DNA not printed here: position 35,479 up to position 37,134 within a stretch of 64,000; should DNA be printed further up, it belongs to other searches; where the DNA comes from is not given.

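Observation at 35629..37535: Alanine T-box riboswitch controlling a divergent, catalytic-domain-only AlaRS paralog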

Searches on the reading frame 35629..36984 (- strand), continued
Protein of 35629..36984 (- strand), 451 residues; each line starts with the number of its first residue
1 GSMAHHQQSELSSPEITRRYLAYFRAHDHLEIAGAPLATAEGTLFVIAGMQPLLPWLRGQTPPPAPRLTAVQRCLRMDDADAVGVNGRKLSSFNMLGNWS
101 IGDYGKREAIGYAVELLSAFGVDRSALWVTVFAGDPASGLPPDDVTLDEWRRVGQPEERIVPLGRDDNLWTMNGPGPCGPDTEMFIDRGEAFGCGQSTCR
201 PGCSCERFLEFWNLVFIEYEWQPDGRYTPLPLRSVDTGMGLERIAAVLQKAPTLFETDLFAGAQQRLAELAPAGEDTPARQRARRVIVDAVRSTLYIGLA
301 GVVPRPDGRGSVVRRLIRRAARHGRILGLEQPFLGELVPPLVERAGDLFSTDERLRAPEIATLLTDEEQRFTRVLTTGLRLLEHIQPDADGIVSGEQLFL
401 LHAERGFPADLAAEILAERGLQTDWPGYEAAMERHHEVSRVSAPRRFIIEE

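Call 48: find_homologous_proteins(query=P0121, max_evalue=1e-50)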
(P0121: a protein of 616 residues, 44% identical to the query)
Query P0121 (616 aa): 8000 proteins with E <= 1e-50 among 8000 candidates; the best 120 are listed.
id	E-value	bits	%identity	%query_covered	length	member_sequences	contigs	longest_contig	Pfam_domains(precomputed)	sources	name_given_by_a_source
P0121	0.0e+0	1402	100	100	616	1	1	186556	PF01411.25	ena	-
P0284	6.0e-259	879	81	78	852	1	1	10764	PF01411.25,PF07973.20,PF02272.25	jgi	-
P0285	2.4e-256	870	79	78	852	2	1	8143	PF01411.25,PF07973.20,PF02272.25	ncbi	-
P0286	9.9e-256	868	81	77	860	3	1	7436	PF01411.25,PF07973.20,PF02272.25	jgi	jgi:alanyl-tRNA synthetase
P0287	1.3e-253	861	79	78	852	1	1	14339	PF01411.25,PF07973.20,PF02272.25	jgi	-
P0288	1.0e-250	852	77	80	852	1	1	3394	PF01411.25,PF07973.20,PF02272.25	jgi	jgi:alanyl-tRNA synthetase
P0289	3.3e-250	850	83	71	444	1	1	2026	PF01411.25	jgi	jgi:alanyl-tRNA synthetase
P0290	2.2e-249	847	77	78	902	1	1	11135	PF01411.25,PF07973.20,PF02272.25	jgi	jgi:alanyl-tRNA synthetase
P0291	8.9e-249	845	78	77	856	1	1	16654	PF01411.25,PF07973.20,PF02272.25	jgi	jgi:alanyl-tRNA synthetase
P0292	4.8e-248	843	70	89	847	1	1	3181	PF01411.25,PF07973.20,PF02272.25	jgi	jgi:alanyl-tRNA synthetase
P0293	6.8e-248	842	78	77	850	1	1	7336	PF01411.25,PF07973.20,PF02272.25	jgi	jgi:alanyl-tRNA synthetase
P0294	8.2e-248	842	77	77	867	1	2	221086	PF01411.25,PF07973.20,PF02272.25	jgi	jgi:alanyl-tRNA synthetase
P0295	8.8e-248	842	76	80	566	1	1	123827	PF01411.25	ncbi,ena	-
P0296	3.9e-247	840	78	77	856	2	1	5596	PF01411.25,PF07973.20,PF02272.25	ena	-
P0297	4.6e-247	840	71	89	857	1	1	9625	PF01411.25,PF07973.20,PF02272.25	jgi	jgi:alanyl-tRNA synthetase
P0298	1.5e-246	838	69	89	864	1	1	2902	PF01411.25,PF07973.20,PF02272.25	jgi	jgi:alanyl-tRNA synthetase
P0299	1.7e-246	838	77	77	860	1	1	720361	PF01411.25,PF07973.20,PF02272.25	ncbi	ncbi:MAG: alanine--tRNA ligase [Thermoleophilia bacterium]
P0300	2.3e-246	837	75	80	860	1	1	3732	PF01411.25,PF07973.20,PF02272.25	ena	-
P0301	4.5e-246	836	75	80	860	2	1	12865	PF01411.25,PF07973.20,PF02272.25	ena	-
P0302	5.0e-246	836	75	80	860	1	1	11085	PF01411.25,PF07973.20,PF02272.25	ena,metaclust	metaclust:\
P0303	5.7e-246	836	75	80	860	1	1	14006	PF01411.25,PF07973.20,PF02272.25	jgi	-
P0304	7.4e-246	836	75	80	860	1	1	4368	PF01411.25,PF07973.20,PF02272.25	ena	-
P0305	1.2e-245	835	75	80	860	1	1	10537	PF01411.25,PF07973.20,PF02272.25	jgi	jgi:alanyl-tRNA synthetase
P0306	1.2e-245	835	75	80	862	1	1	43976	PF01411.25,PF07973.20,PF02272.25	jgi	jgi:alanyl-tRNA synthetase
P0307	1.2e-245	835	75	80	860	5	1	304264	PF01411.25,PF07973.20,PF02272.25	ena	-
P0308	6.2e-245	833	69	89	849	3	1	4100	PF01411.25,PF07973.20,PF02272.25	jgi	-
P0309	2.5e-244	831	77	78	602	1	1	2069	PF01411.25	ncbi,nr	ncbi:MAG: alanine--tRNA ligase, partial [Thermoleophilia bacterium]|nr:alanine--tRNA ligase [Thermol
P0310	2.8e-244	830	75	80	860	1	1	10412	PF01411.25,PF07973.20,PF02272.25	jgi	jgi:alanyl-tRNA synthetase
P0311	5.9e-244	829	69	89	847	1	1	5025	PF01411.25,PF07973.20,PF02272.25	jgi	jgi:alanyl-tRNA synthetase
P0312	7.8e-244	829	68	89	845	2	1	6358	PF01411.25,PF07973.20,PF02272.25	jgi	jgi:alanyl-tRNA synthetase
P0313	8.6e-244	829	68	89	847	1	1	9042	PF01411.25,PF07973.20,PF02272.25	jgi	jgi:alanyl-tRNA synthetase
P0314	1.2e-243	828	77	77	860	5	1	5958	PF01411.25,PF07973.20,PF02272.25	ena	-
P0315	2.0e-243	828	69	88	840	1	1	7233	PF01411.25,PF07973.20,PF02272.25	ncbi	-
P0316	3.5e-243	827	76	76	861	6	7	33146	PF01411.25,PF07973.20,PF02272.25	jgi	jgi:alanyl-tRNA synthetase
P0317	8.3e-243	826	78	77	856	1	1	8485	PF01411.25,PF07973.20,PF02272.25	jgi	jgi:alanyl-tRNA synthetase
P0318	9.6e-243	825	70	88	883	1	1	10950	PF01411.25,PF07973.20,PF02272.25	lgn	-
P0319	1.0e-242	825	68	89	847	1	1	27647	PF01411.25,PF07973.20,PF02272.25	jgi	jgi:alanyl-tRNA synthetase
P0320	1.0e-242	825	68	89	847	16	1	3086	PF01411.25,PF07973.20,PF02272.25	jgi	jgi:alanyl-tRNA synthetase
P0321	1.9e-242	824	75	78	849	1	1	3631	PF01411.25,PF07973.20,PF02272.25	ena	-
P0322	1.9e-242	824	76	77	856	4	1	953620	PF01411.25,PF07973.20,PF02272.25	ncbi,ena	-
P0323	2.4e-242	824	74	80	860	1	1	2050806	PF01411.25,PF07973.20,PF02272.25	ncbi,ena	-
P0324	4.0e-242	823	68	89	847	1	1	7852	PF01411.25,PF07973.20,PF02272.25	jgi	jgi:alanyl-tRNA synthetase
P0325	5.4e-242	823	68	89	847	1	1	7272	PF01411.25,PF07973.20,PF02272.25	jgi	jgi:alanyl-tRNA synthetase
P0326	7.6e-242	822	74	80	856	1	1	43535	PF01411.25,PF07973.20,PF02272.25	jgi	-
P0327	1.1e-241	822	75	77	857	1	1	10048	PF01411.25,PF07973.20,PF02272.25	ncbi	-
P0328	1.3e-241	822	76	77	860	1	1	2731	PF01411.25,PF07973.20,PF02272.25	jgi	jgi:alanyl-tRNA synthetase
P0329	1.3e-241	822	76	77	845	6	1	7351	PF01411.25,PF07973.20,PF02272.25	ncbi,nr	ncbi:MAG TPA: alanine--tRNA ligase [Gaiellaceae bacterium]|nr:alanine--tRNA ligase [Gaiellaceae bact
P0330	2.5e-241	821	76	77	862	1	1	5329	PF01411.25,PF07973.20,PF02272.25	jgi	jgi:alanyl-tRNA synthetase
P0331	4.9e-241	820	76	77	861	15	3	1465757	PF01411.25,PF07973.20,PF02272.25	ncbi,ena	-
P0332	5.4e-241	820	76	77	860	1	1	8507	PF01411.25,PF07973.20,PF02272.25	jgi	jgi:alanyl-tRNA synthetase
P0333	6.6e-241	819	68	89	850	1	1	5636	PF01411.25,PF07973.20,PF02272.25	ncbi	-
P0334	7.9e-241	819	68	89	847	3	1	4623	PF01411.25,PF07973.20,PF02272.25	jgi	jgi:alanyl-tRNA synthetase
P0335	2.6e-240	817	68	89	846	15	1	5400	PF01411.25,PF07973.20,PF02272.25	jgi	jgi:alanyl-tRNA synthetase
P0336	3.8e-240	817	76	77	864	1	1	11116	PF01411.25,PF07973.20,PF02272.25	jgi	jgi:alanyl-tRNA synthetase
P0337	3.9e-240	817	76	77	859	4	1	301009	PF01411.25,PF07973.20,PF02272.25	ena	-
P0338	9.4e-240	815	68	89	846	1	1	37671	PF01411.25,PF07973.20,PF02272.25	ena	-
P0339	1.8e-239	815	68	89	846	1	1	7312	PF01411.25,PF07973.20,PF02272.25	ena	-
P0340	2.9e-239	814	68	89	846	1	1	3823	PF01411.25,PF07973.20,PF02272.25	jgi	jgi:alanyl-tRNA synthetase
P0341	8.0e-239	812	67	89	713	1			PF01411.25,PF07973.20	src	-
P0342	8.5e-239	812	76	77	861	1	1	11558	PF01411.25,PF07973.20,PF02272.25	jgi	jgi:alanyl-tRNA synthetase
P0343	9.7e-239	812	68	89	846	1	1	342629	PF01411.25,PF07973.20,PF02272.25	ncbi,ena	-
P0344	1.2e-238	812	68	89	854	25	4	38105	PF01411.25,PF07973.20,PF02272.25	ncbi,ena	-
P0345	1.3e-238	812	76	77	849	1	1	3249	PF01411.25,PF07973.20,PF02272.25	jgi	-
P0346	1.3e-238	812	67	89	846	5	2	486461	PF01411.25,PF07973.20,PF02272.25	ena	-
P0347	1.8e-238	811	75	77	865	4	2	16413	PF01411.25,PF07973.20,PF02272.25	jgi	jgi:alanyl-tRNA synthetase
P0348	2.8e-238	811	76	77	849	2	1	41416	PF01411.25,PF07973.20,PF02272.25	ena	-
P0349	3.3e-238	810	68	89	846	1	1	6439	PF01411.25,PF07973.20,PF02272.25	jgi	jgi:alanyl-tRNA synthetase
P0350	3.5e-238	810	67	89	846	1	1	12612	PF01411.25,PF07973.20,PF02272.25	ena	-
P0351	4.9e-238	810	67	89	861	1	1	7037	PF01411.25,PF07973.20,PF02272.25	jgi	jgi:alanyl-tRNA synthetase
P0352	5.6e-238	810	76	77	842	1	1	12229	PF01411.25,PF07973.20,PF02272.25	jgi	jgi:alanyl-tRNA synthetase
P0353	6.9e-238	809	74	77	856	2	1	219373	PF01411.25,PF07973.20,PF02272.25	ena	-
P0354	9.8e-238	809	75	77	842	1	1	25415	PF01411.25,PF07973.20,PF02272.25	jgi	jgi:alanyl-tRNA synthetase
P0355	4.2e-237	807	75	77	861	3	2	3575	PF01411.25,PF07973.20,PF02272.25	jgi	jgi:alanyl-tRNA synthetase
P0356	4.5e-237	807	76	77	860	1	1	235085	PF01411.25,PF07973.20,PF02272.25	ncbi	ncbi:MAG: alanine--tRNA ligase [Gaiellales bacterium]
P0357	2.2e-236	804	75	77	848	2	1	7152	PF01411.25,PF07973.20,PF02272.25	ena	-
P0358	2.3e-236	804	75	77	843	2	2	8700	PF01411.25,PF07973.20,PF02272.25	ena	-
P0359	2.4e-236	804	67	89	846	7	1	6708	PF01411.25,PF07973.20,PF02272.25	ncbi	ncbi:MAG TPA: alanine--tRNA ligase [Gaiellaceae bacterium]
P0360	4.1e-236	803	74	76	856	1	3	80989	PF01411.25,PF07973.20,PF02272.25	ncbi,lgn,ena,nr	ncbi:MAG: alanine--tRNA ligase [Actinomycetia bacterium]|nr:alanine--tRNA ligase [Actinomycetes bact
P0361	5.6e-236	803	67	89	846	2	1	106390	PF01411.25,PF07973.20,PF02272.25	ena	-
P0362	8.7e-236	802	75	77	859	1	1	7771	PF01411.25,PF07973.20,PF02272.25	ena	-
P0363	8.8e-236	802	68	89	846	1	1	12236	PF01411.25,PF07973.20,PF02272.25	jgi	jgi:alanyl-tRNA synthetase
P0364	9.9e-236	802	75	77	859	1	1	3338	PF01411.25,PF07973.20,PF02272.25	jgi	-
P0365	1.4e-235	802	68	89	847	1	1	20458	PF01411.25,PF07973.20,PF02272.25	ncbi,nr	ncbi:MAG TPA: alanine--tRNA ligase [Gaiellaceae bacterium]|nr:alanine--tRNA ligase [Gaiellaceae bact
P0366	1.8e-235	801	75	77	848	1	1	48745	PF01411.25,PF07973.20,PF02272.25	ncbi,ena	-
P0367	2.0e-235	801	67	89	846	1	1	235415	PF01411.25,PF07973.20,PF02272.25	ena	-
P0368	2.3e-235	801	75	77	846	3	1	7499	PF01411.25,PF07973.20,PF02272.25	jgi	jgi:alanyl-tRNA synthetase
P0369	2.4e-235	801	67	89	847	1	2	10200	PF01411.25,PF07973.20,PF02272.25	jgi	jgi:alanyl-tRNA synthetase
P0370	3.0e-235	801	74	77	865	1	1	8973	PF01411.25,PF07973.20,PF02272.25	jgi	jgi:alanyl-tRNA synthetase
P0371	3.2e-235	801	67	89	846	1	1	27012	PF01411.25,PF07973.20,PF02272.25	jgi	jgi:alanyl-tRNA synthetase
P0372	4.0e-235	800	75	77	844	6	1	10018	PF01411.25,PF07973.20,PF02272.25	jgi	jgi:alanyl-tRNA synthetase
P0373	4.3e-235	800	67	89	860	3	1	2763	PF01411.25,PF07973.20,PF02272.25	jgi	jgi:alanyl-tRNA synthetase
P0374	4.9e-235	800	75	78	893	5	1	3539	PF01411.25,PF07973.20,PF02272.25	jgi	jgi:alanyl-tRNA synthetase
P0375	2.2e-234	798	75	77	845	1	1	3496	PF01411.25,PF07973.20,PF02272.25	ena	-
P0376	2.8e-234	797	66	89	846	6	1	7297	PF01411.25,PF07973.20,PF02272.25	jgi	-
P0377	4.9e-234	797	66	89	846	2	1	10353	PF01411.25,PF07973.20,PF02272.25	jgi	jgi:alanyl-tRNA synthetase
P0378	5.4e-234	796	66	89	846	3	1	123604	PF01411.25,PF07973.20,PF02272.25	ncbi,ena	-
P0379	6.5e-234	796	74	77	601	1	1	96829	PF01411.25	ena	-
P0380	9.5e-234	796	67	89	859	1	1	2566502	PF01411.25,PF07973.20,PF02272.25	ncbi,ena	-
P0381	9.7e-234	796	66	89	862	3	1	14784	PF01411.25,PF07973.20,PF02272.25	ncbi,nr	ncbi:MAG: alanine--tRNA ligase [Actinomycetota bacterium]|nr:alanine--tRNA ligase [Actinomycetota ba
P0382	2.3e-233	794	67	89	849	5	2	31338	PF01411.25,PF07973.20,PF02272.25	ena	-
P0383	3.9e-233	794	74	77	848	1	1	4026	PF01411.25,PF07973.20,PF02272.25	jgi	jgi:alanyl-tRNA synthetase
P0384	4.3e-233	793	66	89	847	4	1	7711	PF01411.25,PF07973.20,PF02272.25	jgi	jgi:alanyl-tRNA synthetase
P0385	6.2e-233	793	74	77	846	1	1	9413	PF01411.25,PF07973.20,PF02272.25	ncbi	-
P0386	1.6e-232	792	74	77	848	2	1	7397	PF01411.25,PF07973.20,PF02272.25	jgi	jgi:alanyl-tRNA synthetase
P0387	2.2e-232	791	71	80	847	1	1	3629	PF01411.25,PF07973.20,PF02272.25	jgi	-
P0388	2.9e-232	791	73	77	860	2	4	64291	PF01411.25,PF07973.20,PF02272.25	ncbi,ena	-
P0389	3.0e-232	791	74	77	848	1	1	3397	PF01411.25,PF07973.20,PF02272.25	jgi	jgi:alanyl-tRNA synthetase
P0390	3.0e-232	791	74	77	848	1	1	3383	PF01411.25,PF07973.20,PF02272.25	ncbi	-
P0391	3.0e-232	791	73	77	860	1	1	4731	PF01411.25,PF07973.20,PF02272.25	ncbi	-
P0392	3.0e-232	791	73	77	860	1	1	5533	PF01411.25,PF07973.20,PF02272.25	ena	-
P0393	3.0e-232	791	66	89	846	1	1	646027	PF01411.25,PF07973.20,PF02272.25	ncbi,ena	-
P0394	4.0e-232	790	74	77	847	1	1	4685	PF01411.25,PF07973.20,PF02272.25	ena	-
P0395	5.5e-232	790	74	77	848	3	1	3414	PF01411.25,PF07973.20,PF02272.25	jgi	jgi:alanyl-tRNA synthetase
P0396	6.8e-232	789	75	77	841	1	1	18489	PF01411.25,PF07973.20,PF02272.25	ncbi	ncbi:MAG: alanine--tRNA ligase [Gaiellaceae bacterium]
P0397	7.4e-232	789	74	77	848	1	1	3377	PF01411.25,PF07973.20,PF02272.25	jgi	jgi:alanyl-tRNA synthetase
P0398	1.3e-231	789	73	77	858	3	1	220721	PF01411.25,PF07973.20,PF02272.25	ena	-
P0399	1.3e-231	789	74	77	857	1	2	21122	PF01411.25,PF07973.20,PF02272.25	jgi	jgi:alanyl-tRNA synthetase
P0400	2.4e-231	788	74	77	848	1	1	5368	PF01411.25,PF07973.20,PF02272.25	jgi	jgi:alanyl-tRNA synthetase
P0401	3.7e-231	787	73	77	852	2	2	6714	PF01411.25,PF07973.20,PF02272.25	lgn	-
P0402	4.3e-231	787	66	89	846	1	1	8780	PF01411.25,PF07973.20,PF02272.25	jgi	jgi:alanyl-tRNA synthetase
